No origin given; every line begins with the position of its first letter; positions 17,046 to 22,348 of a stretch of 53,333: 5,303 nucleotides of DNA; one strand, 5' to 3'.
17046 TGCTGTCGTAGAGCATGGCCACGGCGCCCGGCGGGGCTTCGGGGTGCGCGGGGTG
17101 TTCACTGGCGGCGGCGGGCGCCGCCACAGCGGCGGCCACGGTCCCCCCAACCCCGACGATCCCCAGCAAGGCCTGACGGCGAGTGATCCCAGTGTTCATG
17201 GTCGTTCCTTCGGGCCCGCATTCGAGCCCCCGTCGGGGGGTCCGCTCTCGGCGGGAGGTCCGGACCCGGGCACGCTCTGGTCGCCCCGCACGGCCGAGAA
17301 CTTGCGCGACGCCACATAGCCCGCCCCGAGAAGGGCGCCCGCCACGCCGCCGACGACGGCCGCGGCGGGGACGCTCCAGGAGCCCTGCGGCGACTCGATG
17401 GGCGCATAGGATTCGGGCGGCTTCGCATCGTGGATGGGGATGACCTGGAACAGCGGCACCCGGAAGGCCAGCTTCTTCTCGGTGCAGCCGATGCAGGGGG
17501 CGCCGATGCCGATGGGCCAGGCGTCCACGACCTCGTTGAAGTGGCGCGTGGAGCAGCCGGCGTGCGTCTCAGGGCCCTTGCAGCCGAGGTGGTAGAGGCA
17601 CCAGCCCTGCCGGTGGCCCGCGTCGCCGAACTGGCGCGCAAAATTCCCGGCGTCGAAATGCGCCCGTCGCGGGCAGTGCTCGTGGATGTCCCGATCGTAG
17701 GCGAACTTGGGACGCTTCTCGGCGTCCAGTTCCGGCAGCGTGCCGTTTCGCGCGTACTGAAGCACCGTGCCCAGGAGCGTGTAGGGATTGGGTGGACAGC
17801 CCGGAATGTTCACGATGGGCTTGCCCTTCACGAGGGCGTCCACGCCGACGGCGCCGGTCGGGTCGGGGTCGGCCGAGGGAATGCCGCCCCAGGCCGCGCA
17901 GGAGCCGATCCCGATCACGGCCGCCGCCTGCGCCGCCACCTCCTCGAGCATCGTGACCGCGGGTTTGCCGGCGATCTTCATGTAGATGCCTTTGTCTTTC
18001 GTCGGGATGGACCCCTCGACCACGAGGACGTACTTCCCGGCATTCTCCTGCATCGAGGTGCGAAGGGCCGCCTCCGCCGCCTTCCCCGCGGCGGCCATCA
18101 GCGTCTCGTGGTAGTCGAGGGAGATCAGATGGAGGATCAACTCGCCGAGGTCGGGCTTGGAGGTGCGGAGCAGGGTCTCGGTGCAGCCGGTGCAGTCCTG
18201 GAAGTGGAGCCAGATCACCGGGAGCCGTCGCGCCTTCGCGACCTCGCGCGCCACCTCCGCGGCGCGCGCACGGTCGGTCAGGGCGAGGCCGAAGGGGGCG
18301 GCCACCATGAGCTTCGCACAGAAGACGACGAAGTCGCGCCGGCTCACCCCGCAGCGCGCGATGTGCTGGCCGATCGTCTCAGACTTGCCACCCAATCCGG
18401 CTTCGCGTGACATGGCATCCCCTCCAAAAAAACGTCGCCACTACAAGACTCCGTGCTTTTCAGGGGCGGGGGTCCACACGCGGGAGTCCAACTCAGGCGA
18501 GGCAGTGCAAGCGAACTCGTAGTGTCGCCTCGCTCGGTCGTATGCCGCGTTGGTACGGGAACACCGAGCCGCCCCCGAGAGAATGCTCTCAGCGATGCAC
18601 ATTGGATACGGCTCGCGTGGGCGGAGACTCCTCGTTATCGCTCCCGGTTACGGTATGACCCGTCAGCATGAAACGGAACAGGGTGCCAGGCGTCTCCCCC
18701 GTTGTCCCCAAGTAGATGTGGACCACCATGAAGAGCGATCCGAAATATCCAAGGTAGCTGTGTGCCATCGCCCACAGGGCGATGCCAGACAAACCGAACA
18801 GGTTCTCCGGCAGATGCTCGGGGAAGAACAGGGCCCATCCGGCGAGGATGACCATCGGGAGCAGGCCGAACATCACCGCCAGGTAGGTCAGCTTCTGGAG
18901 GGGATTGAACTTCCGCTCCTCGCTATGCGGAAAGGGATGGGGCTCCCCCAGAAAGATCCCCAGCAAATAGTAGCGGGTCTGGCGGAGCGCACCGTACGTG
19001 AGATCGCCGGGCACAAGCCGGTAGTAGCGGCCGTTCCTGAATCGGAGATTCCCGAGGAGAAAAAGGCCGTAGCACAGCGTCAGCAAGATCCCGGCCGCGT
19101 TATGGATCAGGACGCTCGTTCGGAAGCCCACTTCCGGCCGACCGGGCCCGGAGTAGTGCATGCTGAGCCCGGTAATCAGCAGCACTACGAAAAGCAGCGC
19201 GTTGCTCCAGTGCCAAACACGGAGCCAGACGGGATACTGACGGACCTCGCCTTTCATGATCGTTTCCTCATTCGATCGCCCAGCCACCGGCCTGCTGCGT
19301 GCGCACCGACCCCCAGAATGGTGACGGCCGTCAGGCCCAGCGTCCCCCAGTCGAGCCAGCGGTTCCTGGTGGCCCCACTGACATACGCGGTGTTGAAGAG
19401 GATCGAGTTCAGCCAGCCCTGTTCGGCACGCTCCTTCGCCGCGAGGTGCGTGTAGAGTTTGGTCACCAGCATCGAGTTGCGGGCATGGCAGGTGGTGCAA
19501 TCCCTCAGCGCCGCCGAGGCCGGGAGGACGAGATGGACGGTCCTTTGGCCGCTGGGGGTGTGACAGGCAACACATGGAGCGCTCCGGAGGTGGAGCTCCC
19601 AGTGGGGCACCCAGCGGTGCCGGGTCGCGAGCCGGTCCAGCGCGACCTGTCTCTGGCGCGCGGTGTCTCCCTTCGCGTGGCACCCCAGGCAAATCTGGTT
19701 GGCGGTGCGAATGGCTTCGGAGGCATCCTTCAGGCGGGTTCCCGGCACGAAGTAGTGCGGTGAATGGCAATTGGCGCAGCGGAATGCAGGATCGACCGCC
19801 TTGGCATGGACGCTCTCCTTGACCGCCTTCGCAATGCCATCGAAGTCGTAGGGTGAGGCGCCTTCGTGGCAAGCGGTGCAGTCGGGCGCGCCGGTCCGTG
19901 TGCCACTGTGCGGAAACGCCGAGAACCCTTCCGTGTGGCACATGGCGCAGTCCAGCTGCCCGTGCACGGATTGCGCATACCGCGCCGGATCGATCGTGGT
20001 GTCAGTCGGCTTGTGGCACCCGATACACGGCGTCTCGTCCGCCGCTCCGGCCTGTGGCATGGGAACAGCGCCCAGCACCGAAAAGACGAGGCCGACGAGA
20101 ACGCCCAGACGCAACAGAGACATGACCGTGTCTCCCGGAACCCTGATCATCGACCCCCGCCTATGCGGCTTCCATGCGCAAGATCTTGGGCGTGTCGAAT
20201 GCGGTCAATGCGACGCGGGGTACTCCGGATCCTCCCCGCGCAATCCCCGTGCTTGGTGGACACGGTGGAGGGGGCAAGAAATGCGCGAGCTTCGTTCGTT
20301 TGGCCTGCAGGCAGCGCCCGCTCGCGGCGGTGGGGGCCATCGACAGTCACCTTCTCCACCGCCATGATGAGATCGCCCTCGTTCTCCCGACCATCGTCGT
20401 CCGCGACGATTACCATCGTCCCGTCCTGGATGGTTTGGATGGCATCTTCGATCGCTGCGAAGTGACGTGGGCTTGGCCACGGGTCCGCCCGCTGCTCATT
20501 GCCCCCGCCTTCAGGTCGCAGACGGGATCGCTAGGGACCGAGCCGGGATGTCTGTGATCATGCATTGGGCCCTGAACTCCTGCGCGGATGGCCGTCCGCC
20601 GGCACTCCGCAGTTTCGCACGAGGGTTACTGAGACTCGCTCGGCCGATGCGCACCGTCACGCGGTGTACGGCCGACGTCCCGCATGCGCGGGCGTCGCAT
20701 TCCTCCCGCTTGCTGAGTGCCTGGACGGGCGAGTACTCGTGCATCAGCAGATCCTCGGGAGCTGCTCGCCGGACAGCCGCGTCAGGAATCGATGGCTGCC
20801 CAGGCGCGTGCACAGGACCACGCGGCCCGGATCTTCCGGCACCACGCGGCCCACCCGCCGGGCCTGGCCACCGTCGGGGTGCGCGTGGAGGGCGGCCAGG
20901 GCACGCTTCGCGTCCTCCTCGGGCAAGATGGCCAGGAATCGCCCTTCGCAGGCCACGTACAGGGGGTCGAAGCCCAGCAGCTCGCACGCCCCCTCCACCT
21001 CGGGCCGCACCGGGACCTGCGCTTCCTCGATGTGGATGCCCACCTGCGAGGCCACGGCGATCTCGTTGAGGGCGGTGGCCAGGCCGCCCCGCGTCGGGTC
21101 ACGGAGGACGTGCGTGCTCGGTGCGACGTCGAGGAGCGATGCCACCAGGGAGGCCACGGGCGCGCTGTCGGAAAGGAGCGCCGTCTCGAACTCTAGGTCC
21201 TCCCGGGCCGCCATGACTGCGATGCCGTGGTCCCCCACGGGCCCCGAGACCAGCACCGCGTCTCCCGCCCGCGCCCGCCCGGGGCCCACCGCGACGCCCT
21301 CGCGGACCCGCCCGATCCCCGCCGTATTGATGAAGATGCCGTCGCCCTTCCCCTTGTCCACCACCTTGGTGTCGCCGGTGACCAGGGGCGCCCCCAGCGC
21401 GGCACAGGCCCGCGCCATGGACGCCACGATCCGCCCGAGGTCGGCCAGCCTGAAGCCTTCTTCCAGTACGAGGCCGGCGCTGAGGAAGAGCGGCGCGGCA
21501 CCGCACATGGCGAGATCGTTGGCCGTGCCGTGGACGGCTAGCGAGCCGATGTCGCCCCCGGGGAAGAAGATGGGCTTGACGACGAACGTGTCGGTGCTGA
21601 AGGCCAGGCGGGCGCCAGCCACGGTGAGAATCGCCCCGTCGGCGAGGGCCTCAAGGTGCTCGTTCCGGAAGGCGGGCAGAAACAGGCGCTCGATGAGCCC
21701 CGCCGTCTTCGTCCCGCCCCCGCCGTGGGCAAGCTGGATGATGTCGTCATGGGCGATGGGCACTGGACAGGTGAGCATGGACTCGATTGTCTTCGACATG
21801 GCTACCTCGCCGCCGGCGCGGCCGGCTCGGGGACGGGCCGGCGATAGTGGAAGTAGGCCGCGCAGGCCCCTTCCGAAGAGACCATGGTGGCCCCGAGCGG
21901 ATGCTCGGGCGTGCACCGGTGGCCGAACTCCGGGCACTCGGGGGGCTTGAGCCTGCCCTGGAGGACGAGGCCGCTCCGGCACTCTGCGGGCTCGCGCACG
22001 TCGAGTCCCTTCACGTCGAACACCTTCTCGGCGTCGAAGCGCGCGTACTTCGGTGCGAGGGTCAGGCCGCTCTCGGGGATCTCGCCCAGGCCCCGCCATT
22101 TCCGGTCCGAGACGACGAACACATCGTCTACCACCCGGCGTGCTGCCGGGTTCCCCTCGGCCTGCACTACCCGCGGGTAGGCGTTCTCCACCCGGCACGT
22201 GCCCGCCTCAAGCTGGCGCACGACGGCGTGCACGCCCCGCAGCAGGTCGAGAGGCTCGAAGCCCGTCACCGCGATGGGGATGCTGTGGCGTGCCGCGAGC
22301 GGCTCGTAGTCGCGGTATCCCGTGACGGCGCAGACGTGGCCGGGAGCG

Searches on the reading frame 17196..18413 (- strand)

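Call 13: search_protein_families(library=pfam, proteins=[window:17196-18413:-], max_evalue=0.001)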
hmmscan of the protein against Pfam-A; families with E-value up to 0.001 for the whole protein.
window:17196-18413:- (405 aa): 2 families
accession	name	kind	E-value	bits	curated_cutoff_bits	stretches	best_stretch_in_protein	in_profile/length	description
PF01058.29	Oxidored_q6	-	1.4e-30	106.1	27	1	74-219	1-127/128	NADH ubiquinone oxidoreductase, 20 Kd subunit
PF14720.11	NiFe_hyd_SSU_C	-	4.5e-27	94.7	27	1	239-319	1-76/80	NiFe/NiFeSe hydrogenase small subunit C-terminal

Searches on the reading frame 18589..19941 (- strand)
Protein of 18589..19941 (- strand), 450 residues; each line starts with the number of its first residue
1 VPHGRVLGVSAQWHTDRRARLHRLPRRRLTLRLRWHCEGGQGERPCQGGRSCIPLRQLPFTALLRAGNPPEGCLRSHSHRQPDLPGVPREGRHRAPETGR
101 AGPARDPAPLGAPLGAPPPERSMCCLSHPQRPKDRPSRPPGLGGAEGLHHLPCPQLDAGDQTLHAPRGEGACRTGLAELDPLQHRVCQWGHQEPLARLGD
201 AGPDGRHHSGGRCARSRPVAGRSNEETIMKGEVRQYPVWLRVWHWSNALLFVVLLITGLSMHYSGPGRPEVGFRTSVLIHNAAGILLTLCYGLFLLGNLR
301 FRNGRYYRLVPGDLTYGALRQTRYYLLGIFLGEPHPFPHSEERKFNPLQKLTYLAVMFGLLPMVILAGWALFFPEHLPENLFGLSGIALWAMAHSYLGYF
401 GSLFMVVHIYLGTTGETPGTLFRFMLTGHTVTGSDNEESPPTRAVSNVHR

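Call 13: search_protein_families(library=pfam, proteins=[window:18589-19941:-], max_evalue=0.001)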
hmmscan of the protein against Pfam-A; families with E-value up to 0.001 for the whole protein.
window:18589-19941:- (450 aa): 2 families
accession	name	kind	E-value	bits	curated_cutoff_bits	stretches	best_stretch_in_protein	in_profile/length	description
PF01292.26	Ni_hydr_CYTB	-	9.7e-25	87.8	30.1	1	236-428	2-179/179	Prokaryotic cytochrome b561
PF14358.11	DUF4405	-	0.00014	22.7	26.7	0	367-411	31-64/66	Domain of unknown function (DUF4405)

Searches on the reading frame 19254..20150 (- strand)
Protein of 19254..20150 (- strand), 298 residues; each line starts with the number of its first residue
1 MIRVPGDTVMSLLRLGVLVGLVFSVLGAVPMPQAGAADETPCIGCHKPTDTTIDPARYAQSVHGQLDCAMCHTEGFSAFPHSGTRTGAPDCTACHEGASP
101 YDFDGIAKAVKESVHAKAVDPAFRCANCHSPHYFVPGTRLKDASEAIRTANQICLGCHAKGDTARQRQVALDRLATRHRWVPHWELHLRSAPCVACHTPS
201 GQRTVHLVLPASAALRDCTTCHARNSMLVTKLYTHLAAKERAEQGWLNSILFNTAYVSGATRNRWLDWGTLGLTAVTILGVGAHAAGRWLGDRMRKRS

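Call 13: search_protein_families(library=pfam, proteins=[window:19254-20150:-], max_evalue=0.001)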
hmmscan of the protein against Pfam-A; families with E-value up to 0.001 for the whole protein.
window:19254-20150:- (298 aa): 6 families
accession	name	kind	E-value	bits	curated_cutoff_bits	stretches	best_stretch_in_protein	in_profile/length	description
PF14522.11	Cytochrome_C7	-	6e-12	45.7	24.8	1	114-164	7-54/67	Cytochrome c7 and related cytochrome c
PF09699.15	Paired_CXXCH_1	-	1.3e-09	38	20.6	0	124-161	8-39/41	Doubled CXXCH motif (Paired_CXXCH_1)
PF14537.11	Cytochrom_c3_2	-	3.4e-09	37.5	25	1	65-158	6-78/79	Cytochrome c3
PF22113.1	Mtrc-MtrF_II-IV_dom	-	1.9e-08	34.5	30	1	42-202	31-168/176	Outer membrane cytochrome MtrC/MtrF-like, domains II/IV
PF22678.1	Cytochrom_c_NrfB-like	-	8e-08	33.1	27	0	39-73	33-66/89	Cytochrome c-type protein NrfB-like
PF02085.21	Cytochrom_CIII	-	2.9e-06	28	22.9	1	53-130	18-83/101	Class III cytochrome C family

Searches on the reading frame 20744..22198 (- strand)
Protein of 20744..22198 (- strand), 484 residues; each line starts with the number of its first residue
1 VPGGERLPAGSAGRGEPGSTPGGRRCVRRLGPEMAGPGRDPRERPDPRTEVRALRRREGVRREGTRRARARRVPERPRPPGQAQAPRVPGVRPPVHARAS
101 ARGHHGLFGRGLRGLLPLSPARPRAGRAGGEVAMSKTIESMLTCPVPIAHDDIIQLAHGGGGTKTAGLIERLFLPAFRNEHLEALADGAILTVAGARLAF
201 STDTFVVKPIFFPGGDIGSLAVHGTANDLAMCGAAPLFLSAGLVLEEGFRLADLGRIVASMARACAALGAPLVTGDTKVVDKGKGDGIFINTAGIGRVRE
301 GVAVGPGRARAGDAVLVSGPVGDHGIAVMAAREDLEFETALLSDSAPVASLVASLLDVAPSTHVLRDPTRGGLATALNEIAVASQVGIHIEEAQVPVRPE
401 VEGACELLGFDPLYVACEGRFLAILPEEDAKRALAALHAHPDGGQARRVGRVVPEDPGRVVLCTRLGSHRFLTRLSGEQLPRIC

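Call 13: search_protein_families(library=pfam, proteins=[window:20744-22198:-], max_evalue=0.001)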
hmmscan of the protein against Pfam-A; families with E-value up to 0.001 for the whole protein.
window:20744-22198:- (484 aa): 2 families
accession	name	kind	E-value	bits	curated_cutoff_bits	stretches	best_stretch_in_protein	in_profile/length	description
PF02769.27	AIRS_C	-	5e-25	88.9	23.1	1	310-461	1-154/156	AIR synthase related protein, C-terminal domain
PF00586.29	AIRS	-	7e-23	81.6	24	1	187-298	3-112/112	AIR synthase related protein, N-terminal domain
